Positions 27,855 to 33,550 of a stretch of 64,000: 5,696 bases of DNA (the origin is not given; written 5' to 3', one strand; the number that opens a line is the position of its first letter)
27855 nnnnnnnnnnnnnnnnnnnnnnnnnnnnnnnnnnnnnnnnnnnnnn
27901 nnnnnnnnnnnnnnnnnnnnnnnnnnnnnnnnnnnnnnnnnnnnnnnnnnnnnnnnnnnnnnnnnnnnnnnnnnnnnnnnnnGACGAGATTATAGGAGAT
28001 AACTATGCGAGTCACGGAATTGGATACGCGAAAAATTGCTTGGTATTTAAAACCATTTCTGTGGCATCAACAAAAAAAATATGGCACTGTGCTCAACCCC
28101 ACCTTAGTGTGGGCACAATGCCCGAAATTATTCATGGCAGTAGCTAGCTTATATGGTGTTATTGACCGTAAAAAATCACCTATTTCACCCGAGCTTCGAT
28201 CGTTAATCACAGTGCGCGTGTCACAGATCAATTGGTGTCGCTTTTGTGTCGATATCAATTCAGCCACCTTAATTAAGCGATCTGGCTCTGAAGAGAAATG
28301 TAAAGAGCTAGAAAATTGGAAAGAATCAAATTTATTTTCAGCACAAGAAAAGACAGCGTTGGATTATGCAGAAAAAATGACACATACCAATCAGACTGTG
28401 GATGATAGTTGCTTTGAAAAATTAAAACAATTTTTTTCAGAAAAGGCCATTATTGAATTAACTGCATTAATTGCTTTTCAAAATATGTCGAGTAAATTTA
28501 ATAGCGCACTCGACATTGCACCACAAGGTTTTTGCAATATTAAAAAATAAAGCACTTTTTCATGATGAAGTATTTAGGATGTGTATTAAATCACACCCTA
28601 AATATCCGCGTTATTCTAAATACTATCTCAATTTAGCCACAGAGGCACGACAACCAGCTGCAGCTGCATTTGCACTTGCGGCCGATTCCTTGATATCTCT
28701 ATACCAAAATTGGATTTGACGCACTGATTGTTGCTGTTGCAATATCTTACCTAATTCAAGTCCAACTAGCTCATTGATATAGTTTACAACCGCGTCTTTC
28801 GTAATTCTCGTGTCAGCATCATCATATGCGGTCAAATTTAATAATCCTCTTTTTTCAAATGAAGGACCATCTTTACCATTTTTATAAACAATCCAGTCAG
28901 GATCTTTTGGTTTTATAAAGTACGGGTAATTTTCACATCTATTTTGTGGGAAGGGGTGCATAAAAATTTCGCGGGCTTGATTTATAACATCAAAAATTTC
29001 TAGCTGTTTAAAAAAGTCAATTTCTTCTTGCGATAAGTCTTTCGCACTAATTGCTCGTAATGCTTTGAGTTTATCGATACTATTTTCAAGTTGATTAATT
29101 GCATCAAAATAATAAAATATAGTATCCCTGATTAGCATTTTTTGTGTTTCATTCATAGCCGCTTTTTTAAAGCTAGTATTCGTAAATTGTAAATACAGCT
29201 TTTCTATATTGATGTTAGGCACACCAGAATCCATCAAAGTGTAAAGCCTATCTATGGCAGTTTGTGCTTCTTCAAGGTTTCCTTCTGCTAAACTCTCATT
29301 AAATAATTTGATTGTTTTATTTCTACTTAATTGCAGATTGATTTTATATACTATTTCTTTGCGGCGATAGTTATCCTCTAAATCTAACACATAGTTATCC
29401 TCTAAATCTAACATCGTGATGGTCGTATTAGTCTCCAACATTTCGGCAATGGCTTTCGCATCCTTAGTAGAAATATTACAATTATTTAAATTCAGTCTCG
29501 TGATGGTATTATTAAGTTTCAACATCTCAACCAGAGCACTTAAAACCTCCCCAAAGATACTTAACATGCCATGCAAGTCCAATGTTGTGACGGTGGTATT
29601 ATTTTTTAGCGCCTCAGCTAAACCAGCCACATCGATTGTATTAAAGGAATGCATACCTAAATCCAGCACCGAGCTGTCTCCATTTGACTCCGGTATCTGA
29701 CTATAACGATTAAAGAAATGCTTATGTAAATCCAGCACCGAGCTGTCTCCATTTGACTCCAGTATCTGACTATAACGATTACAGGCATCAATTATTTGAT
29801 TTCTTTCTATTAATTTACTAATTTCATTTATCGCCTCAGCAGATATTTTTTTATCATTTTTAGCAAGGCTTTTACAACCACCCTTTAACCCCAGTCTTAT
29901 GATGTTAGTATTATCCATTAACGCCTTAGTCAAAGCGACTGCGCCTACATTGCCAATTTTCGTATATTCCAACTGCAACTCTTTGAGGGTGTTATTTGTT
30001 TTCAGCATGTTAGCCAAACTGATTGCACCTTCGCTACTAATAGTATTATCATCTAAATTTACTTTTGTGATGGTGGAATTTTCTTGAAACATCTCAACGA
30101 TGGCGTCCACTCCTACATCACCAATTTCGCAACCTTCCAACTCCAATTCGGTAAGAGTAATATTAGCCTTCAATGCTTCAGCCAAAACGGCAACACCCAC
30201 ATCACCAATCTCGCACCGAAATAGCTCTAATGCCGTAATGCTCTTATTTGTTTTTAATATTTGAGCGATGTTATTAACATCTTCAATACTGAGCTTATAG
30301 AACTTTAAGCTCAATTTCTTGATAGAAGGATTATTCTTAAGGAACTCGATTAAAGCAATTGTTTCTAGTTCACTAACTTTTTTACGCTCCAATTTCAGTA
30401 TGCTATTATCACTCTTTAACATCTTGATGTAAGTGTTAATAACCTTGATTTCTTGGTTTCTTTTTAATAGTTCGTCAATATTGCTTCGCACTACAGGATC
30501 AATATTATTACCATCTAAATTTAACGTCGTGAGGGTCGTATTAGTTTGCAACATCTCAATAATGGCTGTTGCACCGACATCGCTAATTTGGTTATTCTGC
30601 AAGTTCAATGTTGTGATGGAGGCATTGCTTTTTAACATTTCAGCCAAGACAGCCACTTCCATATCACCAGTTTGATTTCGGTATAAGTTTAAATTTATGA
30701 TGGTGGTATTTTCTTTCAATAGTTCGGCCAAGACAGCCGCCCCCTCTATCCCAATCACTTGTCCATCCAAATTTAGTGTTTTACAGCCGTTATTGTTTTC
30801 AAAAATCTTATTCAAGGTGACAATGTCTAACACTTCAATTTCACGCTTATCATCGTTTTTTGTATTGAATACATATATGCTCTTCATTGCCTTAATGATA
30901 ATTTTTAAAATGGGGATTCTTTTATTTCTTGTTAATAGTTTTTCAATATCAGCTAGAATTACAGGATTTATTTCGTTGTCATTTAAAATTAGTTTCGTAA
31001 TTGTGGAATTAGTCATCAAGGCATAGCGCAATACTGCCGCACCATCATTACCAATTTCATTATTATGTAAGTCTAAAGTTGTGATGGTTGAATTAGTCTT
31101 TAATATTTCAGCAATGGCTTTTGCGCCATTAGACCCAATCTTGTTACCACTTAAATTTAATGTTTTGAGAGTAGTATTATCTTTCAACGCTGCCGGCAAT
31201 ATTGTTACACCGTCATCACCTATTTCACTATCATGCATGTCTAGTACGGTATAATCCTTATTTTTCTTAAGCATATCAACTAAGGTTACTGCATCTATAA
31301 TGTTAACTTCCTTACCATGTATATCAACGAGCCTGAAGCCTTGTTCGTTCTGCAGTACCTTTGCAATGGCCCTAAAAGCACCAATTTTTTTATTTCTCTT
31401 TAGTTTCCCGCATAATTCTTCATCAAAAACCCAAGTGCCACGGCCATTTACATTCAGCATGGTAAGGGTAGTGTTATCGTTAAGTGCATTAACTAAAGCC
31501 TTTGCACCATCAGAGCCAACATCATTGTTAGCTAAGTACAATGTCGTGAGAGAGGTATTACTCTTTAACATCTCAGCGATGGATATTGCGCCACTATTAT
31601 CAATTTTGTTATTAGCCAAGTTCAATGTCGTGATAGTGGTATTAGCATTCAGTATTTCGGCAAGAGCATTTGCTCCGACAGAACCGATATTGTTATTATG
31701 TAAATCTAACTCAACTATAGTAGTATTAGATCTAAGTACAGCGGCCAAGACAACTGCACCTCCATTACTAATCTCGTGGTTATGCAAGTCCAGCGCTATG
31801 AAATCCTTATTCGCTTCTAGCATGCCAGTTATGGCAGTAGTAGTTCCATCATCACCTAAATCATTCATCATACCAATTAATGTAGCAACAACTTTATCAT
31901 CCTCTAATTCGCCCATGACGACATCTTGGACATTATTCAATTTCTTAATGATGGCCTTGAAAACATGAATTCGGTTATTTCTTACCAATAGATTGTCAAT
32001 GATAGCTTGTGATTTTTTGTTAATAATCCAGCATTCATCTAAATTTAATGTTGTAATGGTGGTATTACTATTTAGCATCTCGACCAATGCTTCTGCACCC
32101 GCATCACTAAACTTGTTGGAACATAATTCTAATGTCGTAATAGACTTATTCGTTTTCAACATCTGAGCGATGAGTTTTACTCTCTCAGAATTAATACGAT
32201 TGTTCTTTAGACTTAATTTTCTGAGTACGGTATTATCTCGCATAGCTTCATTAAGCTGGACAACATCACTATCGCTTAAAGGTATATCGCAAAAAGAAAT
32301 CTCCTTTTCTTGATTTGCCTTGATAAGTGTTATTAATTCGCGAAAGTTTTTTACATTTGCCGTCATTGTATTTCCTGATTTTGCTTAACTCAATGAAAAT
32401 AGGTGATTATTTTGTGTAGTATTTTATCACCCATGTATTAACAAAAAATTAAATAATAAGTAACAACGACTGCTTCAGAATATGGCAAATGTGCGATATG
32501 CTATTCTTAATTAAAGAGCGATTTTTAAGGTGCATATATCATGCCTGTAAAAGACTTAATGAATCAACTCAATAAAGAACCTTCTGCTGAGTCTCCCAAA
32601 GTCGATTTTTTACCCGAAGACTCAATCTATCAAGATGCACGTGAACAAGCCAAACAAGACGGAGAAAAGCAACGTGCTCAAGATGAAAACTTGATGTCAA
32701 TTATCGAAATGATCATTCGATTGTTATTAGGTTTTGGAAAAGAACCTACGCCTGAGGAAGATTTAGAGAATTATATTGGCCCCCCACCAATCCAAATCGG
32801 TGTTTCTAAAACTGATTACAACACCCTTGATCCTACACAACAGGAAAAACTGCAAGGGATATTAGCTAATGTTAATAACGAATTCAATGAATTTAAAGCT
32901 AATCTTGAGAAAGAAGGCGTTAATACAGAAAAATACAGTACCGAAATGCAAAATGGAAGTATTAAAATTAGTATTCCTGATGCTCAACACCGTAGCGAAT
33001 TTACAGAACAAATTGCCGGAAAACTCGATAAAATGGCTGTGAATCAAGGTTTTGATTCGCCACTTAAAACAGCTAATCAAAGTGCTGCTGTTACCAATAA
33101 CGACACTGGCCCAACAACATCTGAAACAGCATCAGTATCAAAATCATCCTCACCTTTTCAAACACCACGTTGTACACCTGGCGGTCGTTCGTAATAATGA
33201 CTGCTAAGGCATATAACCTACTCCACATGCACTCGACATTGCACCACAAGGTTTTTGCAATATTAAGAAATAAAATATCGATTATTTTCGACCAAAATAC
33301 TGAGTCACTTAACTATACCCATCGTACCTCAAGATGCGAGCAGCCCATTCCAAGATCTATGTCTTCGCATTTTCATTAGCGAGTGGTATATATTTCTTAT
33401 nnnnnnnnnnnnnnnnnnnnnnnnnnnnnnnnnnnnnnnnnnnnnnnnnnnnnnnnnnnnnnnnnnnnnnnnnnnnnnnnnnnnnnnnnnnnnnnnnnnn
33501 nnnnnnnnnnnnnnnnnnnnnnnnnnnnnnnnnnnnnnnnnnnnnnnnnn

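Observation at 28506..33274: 4.7-kb islet bracketed by 46-bp direct repeats that duplicate the 3' end of an AhpD-like gene (att-like scar)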

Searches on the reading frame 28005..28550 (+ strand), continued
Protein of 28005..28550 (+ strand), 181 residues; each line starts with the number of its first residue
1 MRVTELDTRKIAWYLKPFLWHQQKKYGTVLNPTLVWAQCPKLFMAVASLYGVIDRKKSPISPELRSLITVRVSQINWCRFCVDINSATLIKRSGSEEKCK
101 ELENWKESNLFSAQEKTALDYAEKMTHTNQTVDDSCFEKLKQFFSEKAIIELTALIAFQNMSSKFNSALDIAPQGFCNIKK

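Call 77: search_solved_structures(query=window:28005-28547:+, max_evalue=0.001)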
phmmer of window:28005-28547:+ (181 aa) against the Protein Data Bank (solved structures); distinct sequences matched with E-value up to 0.001: 11.
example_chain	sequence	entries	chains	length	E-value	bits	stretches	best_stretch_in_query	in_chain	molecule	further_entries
2o4d_A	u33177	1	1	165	2.8e-13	53.6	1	28-173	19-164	Hypothetical protein PA0269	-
2ijc_A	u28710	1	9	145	4.6e-13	52.9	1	34-173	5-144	Hypothetical protein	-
7xw1_A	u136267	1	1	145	6.4e-13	52.4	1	34-173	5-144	Carboxymuconolactone decarboxylase family protein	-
2gmy_A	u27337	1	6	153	1.9e-11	47.7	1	39-160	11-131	Hypothetical protein Atu0492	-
6k40_A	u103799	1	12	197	3.4e-11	46.8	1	25-175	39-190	Alkyl hydroperoxide reductase AhpD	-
3c1l_A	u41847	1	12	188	2.5e-10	44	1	15-174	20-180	Putative antioxidant defense protein Mlr4105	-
6ohi_A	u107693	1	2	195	3.7e-10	43.4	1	9-171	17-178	Debrominase Bmp8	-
2pfx_A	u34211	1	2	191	1.4e-09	41.6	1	23-174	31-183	Uncharacterized peroxidase-related protein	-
2oyo_A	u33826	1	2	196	2.9e-09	40.5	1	26-174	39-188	Uncharacterized peroxidase-related protein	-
6ohj_A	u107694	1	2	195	6.6e-09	39.4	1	9-171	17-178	Debrominase Bmp8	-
2prr_A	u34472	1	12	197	1.2e-06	32.1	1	21-174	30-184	Alkylhydroperoxidase AhpD core: uncharacterized peroxidase-related protein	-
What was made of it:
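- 28005..28550 (+): CMD181, a carboxymuconolactone-decarboxylase/AhpD-family 'peroxidase-related' gene with a CxxC motif (WCRFC). It starts 22 bp after hemF. PDB AhpD-family chains align through residue ~175 (call 77).
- The R region covers conserved core residues, since PDB AhpD alignments reach ~175 (call 77), so restoring it would be needed.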

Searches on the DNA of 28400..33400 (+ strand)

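Call 47: search_dna_similar(query=window:28400-33400:+, collection=plasmids, mode=distant, max_rows=10)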
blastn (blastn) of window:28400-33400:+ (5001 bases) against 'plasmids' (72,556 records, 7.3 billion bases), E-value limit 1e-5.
Records with a match: 1; places in all: 1; records where one place covers at least 80% of the query: 0.
Best place of each record, by identity: 60-80% 1.
By first word of the organism name: Legionella 1.
By predicted mobility (MOB-suite, as given by PLSDB): conjugative 1.
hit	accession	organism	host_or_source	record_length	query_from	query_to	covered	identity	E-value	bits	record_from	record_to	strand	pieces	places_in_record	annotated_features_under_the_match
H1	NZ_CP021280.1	Legionella pneumophila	protozoa,bulk water sample from a shower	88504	1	135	3%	77.0%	2e-18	104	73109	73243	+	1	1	carboxymuconolactone decarboxylase family protein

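Call 48: get_annotated_region(hit=H1, flank=8000)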
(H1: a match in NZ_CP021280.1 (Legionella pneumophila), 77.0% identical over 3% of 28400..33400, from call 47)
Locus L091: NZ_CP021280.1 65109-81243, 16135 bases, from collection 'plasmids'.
description: Legionella pneumophila subsp. fraseri strain F-4198 plasmid unnamed, complete sequence
organism: Legionella pneumophila (NCBI taxid 91892)
taxonomy: Bacteria; Pseudomonadota; Gammaproteobacteria; Legionellales; Legionellaceae; Legionella; Legionella pneumophila
host: -; source: protozoa,bulk water sample from a shower; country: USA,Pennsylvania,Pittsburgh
typing (MOB-suite, as given by PLSDB): conjugative; replicon rep_cluster_522; relaxase MOBF; mating-pair formation MPF_F
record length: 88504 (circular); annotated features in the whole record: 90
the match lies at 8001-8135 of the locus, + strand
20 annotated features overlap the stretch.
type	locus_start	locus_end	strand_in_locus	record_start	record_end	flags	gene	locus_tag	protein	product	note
CDS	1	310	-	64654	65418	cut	-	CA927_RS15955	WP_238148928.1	YiiX/YebB-like N1pC/P60 family cysteine hydrolase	-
CDS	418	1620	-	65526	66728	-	-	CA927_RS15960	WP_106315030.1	cation:proton antiporter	GO:0006812 - monoatomic cation transport [Evidence IEA]; GO:1902600 - proton transmembrane transport [Evidence IEA]; ...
CDS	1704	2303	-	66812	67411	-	-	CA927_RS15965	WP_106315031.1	TetR/AcrR family transcriptional regulator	GO:0006355 - regulation of DNA-templated transcription [Evidence IEA]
CDS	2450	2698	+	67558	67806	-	-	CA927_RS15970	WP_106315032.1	hypothetical protein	-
CDS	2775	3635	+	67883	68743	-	-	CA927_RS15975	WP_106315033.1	DUF692 domain-containing protein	-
CDS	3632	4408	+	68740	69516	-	-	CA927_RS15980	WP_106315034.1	DNA-binding domain-containing protein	-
CDS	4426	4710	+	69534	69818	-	-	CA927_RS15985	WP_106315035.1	DUF2282 domain-containing protein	-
CDS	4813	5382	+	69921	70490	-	-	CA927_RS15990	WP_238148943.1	YceI family protein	-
CDS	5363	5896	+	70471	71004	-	-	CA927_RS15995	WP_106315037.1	cytochrome b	GO:0022904 - respiratory electron transport chain [Evidence IEA]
CDS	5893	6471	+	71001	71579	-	-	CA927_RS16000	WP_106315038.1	YceI family protein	-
CDS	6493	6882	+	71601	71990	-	-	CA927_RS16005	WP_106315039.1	thioredoxin family protein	-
CDS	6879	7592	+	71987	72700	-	-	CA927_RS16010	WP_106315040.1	cytochrome c biogenesis protein CcdA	GO:0017004 - cytochrome complex assembly [Evidence IEA]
CDS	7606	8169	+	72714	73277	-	-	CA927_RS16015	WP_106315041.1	carboxymuconolactone decarboxylase family protein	-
CDS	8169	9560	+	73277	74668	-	-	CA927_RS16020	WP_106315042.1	hypothetical protein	-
CDS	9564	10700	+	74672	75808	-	-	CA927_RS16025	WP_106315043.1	patatin-like phospholipase family protein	-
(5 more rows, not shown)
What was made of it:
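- The CMD181 family itself is mobile, sitting on a Legionella conjugative plasmid (calls 47, 48).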

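Call 78: search_dna_similar(query=window:28552-33228:+, collection=phages, mode=distant, max_rows=5)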
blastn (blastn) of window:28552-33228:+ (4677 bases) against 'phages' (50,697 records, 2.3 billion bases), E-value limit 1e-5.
No match.

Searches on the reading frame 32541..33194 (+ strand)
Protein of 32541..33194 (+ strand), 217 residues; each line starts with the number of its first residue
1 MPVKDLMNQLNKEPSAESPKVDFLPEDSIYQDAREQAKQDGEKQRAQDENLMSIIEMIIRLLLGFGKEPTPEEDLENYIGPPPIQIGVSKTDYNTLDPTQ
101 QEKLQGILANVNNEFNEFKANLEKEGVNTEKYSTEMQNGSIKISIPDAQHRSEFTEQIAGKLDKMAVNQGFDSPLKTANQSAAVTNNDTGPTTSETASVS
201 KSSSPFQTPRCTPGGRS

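Call 7: search_protein_families(library=pfam, proteins=[window:32541-33194:+], max_evalue=0.01)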
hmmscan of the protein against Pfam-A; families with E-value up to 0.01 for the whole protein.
window:32541-33194:+ (217 aa): 0 families

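Call 13: find_encoding_contigs(protein=window:32541-33194:+, flank=10000, max_places=10)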
Protein window:32541-33194:+ (217 aa): no gene with exactly this product is on record in the collection.

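Call 22: search_protein_families(library=ncbifam, proteins=[window:32541-33194:+], max_evalue=0.001)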
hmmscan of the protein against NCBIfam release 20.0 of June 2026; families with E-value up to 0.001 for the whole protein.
window:32541-33194:+ (217 aa): 0 families

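Call 32: find_homologous_proteins(query=window:32541-33191:+, max_evalue=0.001)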
Query window:32541-33191:+ (217 aa): 1 proteins with E <= 0.001 among 79 candidates.
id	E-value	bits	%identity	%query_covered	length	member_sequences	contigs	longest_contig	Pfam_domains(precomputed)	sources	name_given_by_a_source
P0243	2.3e-136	470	100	100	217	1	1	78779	-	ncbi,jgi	jgi:hypothetical protein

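Call 55: find_related_loci(query=window:32541-33191:+, collection=viral_contigs, flank=10000)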
Query window:32541-33191:+ (217 aa) in viral_contigs; peptide patterns used: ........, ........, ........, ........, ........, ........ (x = any residue, [..] = any of these).
4 stretches matched a pattern, but none encodes a relative of the query by tblastn (E <= 1e-3).

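Call 57: search_protein_representatives(protein=window:32541-33191:+)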
Query: 217 residues. Proteins with E-value up to 0.001 (for the whole library): 3; up to 1e-10: 1; up to 1e-30: 1. The best 3 are listed.
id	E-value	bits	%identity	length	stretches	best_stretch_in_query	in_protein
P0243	7.3e-137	469.9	100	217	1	1-217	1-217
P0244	3.7e-04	36.7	34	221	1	99-214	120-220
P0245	7.4e-04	35.7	27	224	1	98-199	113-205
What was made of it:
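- The orf217 family is otherwise essentially absent from 5.8 billion and 1.84 billion protein sets (calls 32, 57).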

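Call 79: search_dna_similar(query=window:32541-33191:+, collection=plasmids, mode=protein, max_rows=5, max_evalue=0.001)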
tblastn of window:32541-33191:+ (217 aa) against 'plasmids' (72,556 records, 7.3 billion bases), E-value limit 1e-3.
No match.
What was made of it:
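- Tried and rejected: The protein-homologue search, the representative search, the viral-contig scan and the plasmid tblastn all found nothing useful (calls 32, 57, 55, 79).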
